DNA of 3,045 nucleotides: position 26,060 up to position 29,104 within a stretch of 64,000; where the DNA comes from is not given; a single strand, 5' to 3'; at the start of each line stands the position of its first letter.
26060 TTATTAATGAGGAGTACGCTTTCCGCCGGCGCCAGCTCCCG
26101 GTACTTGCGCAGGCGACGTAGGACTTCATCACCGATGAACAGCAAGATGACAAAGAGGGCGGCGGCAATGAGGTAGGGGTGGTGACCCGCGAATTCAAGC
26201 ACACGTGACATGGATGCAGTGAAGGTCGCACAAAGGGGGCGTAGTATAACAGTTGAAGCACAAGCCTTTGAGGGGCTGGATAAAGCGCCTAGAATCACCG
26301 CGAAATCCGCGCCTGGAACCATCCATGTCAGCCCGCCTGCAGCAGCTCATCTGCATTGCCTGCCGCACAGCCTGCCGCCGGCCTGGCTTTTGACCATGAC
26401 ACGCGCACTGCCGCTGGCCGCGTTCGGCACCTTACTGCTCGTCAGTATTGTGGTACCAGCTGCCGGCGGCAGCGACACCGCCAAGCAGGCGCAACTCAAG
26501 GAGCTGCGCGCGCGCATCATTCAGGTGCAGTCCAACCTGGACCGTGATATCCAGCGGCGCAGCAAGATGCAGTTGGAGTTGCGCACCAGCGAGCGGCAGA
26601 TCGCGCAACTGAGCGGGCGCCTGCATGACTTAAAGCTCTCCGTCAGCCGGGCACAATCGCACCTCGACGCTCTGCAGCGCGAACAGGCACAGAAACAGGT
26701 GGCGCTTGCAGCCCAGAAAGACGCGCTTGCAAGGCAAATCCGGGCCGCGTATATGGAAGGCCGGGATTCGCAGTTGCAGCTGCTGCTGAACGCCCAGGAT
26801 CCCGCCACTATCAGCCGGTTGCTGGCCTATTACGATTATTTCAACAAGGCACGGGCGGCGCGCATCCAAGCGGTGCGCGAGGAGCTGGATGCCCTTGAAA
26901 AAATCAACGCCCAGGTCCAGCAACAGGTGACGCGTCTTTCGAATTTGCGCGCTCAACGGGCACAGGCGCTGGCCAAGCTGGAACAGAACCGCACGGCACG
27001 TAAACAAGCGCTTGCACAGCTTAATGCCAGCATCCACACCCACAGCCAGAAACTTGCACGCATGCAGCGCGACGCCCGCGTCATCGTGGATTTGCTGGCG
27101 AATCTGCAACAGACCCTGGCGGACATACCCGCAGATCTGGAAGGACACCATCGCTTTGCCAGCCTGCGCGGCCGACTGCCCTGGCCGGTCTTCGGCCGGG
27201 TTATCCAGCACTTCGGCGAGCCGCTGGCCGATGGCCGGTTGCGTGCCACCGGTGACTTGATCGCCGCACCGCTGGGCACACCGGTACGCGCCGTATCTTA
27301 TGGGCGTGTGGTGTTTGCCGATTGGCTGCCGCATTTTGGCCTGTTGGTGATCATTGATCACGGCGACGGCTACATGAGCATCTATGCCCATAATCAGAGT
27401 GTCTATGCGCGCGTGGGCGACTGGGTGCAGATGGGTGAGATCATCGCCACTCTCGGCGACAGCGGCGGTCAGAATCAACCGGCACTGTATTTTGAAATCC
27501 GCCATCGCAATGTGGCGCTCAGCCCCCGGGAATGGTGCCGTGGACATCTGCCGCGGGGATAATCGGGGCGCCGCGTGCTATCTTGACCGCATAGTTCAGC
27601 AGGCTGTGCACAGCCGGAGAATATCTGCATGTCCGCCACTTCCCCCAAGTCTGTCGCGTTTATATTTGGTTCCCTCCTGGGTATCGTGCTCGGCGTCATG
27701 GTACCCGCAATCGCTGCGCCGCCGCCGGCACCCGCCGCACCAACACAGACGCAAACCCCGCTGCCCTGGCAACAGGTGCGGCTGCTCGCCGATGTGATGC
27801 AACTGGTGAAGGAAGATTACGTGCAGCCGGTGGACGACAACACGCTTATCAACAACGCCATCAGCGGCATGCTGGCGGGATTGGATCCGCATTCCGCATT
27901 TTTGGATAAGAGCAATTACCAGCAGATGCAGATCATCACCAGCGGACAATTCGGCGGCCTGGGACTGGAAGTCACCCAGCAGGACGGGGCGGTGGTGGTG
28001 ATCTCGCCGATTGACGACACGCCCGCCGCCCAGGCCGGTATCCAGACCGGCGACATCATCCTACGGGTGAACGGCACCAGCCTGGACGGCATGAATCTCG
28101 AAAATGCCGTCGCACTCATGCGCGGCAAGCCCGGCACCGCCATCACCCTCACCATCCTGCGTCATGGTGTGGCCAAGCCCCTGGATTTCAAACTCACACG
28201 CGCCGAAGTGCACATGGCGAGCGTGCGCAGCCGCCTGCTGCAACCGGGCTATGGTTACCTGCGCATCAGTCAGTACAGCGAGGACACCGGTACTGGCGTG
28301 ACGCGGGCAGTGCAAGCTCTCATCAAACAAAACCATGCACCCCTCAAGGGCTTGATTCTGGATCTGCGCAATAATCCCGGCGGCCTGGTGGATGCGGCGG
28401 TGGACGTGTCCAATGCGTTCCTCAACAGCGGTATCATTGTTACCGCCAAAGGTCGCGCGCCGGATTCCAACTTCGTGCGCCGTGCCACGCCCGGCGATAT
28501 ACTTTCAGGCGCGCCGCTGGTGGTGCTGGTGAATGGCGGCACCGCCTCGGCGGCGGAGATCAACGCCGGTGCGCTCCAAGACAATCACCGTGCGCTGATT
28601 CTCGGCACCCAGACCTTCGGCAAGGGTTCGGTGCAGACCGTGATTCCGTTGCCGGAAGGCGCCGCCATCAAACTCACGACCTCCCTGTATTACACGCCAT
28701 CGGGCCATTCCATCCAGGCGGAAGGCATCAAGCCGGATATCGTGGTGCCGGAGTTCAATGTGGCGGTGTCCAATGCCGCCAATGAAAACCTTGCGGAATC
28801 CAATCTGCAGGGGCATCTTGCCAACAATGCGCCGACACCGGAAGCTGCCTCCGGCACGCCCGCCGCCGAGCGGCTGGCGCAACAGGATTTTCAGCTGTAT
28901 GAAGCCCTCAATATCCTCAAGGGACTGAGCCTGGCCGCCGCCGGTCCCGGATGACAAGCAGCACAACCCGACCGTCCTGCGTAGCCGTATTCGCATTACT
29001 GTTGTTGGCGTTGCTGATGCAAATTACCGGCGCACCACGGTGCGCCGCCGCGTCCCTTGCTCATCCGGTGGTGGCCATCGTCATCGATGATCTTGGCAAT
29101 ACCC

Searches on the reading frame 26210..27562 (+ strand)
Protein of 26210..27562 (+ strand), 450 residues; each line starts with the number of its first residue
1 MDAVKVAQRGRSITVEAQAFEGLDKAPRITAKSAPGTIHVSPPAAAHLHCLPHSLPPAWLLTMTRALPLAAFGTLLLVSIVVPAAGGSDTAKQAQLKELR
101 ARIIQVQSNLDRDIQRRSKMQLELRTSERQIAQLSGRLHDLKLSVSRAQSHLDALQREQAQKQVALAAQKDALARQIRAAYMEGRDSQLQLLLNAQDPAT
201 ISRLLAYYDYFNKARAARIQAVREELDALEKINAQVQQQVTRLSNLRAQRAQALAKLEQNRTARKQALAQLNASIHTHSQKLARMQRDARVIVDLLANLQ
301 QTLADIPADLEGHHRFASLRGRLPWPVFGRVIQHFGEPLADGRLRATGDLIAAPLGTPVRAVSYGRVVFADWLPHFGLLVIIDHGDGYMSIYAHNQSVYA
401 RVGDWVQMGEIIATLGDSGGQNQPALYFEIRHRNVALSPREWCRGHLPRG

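Call 19: search_protein_families(library=ncbifam, proteins=[window:26210-27562:+], max_evalue=1e-20)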
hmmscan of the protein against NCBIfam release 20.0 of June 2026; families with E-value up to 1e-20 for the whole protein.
window:26210-27562:+ (450 aa): 2 families
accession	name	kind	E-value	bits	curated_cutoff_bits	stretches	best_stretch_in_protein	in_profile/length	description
NF008644.1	PRK11637.1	equivalog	4.2e-62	210.3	270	2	320-442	261-382/385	murein hydrolase activator EnvC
NF050804.1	CellDivDipMCaul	equivalog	1.6e-22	80.1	900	1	316-432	500-615/634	cell division endopeptidase DipM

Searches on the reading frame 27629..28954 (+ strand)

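Call 19: search_protein_families(library=ncbifam, proteins=[window:27629-28954:+], max_evalue=1e-20)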
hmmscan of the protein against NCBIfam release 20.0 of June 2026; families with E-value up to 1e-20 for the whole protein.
window:27629-28954:+ (441 aa): 9 families
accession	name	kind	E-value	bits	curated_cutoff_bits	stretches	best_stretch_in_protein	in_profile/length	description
TIGR03900.1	prc_long_Delta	hypoth_equivalog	2.8e-103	346.6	660.95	1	46-406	76-441/973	MXAN_5808 family serine peptidase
TIGR00225.1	prc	subfamily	1.3e-98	330.2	218.6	1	61-385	1-326/335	C-terminal processing peptidase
NF045590.1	Cterm_S41_CtpC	exception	9.1e-87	291.5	665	1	61-373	66-378/418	carboxyl-terminal processing protease CtpC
NF045588.1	Cterm_S41_CtpA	exception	8.4e-81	271.9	625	1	65-385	66-388/401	carboxyl-terminal processing protease CtpA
NF052377.1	lmo1851_S41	exception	4.2e-80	269.7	725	1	51-385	48-381/468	lmo1851 family serine protease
NF045589.1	Cterm_S41_CtpB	exception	5.3e-78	262.5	633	1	56-373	67-380/416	carboxyl-terminal processing protease CtpB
NF045591.1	Cterm_S41_CtpZ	exception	1.1e-76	258.2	525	1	72-375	73-376/403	carboxyl-terminal processing protease CtpZ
NF051464.1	tail_spec_CT441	exception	2e-64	218.5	700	1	69-375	207-527/645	tail-specific protease Tsp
NF008388.1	PRK11186.1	exception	1.1e-34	119.9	825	1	79-377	216-530/663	carboxy terminal-processing peptidase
